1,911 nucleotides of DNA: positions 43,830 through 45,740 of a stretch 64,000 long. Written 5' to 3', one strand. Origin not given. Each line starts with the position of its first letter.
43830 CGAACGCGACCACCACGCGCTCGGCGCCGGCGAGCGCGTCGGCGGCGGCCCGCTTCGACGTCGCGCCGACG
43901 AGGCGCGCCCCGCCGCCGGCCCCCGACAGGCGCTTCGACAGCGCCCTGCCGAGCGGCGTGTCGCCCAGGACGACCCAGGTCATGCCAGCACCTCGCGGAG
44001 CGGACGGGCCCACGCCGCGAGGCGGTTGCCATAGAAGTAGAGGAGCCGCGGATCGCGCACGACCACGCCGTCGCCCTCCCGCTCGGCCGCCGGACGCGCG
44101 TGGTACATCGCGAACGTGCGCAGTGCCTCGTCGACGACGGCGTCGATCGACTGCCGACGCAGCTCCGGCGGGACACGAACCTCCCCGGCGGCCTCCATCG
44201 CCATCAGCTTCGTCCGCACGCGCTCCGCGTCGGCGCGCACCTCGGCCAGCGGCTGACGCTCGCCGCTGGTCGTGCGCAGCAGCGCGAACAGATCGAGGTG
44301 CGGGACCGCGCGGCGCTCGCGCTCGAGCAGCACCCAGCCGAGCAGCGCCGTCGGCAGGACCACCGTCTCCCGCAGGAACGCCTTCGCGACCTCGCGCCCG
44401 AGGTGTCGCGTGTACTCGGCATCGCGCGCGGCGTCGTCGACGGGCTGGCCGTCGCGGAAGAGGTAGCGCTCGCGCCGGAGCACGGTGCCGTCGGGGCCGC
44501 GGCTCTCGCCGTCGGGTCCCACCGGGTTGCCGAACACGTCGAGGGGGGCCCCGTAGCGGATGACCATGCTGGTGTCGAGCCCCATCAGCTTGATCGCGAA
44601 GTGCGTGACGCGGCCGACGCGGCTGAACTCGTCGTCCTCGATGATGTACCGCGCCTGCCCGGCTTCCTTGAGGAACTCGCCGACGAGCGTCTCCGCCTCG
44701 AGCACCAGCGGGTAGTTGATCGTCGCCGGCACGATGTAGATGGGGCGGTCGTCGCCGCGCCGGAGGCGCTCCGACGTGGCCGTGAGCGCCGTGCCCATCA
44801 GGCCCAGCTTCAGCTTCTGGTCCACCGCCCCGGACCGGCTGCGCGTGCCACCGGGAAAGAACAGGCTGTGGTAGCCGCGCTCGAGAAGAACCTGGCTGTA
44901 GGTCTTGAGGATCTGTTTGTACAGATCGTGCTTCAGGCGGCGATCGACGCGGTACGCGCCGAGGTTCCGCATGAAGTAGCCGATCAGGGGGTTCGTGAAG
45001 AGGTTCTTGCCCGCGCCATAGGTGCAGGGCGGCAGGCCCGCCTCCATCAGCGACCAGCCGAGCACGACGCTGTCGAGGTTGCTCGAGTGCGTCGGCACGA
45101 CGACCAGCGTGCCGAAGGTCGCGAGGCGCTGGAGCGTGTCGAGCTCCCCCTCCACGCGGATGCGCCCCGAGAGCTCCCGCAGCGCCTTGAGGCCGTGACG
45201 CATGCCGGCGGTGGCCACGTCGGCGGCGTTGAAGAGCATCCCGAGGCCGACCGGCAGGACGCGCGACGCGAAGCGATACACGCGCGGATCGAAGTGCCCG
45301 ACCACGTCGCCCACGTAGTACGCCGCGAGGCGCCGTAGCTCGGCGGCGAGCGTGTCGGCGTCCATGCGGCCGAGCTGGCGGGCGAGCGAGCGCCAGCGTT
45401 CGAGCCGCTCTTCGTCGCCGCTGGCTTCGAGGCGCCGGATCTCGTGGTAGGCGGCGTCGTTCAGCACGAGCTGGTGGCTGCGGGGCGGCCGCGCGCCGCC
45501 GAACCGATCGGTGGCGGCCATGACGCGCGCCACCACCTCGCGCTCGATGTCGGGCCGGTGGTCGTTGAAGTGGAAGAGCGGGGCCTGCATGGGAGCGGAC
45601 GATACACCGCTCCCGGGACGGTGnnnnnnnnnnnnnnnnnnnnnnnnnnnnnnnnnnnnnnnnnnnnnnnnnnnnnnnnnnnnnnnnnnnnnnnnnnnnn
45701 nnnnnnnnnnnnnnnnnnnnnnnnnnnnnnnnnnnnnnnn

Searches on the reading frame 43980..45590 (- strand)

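Call 76: search_protein_families(library=pfam, proteins=[window:43980-45590:-], max_evalue=0.0001)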
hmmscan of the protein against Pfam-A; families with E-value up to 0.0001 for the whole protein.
window:43980-45590:- (536 aa): 1 family
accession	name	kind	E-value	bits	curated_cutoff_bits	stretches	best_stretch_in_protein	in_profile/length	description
PF01553.26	Acyltransferase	-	1.7e-19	70.4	23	1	155-291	9-131/132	Acyltransferase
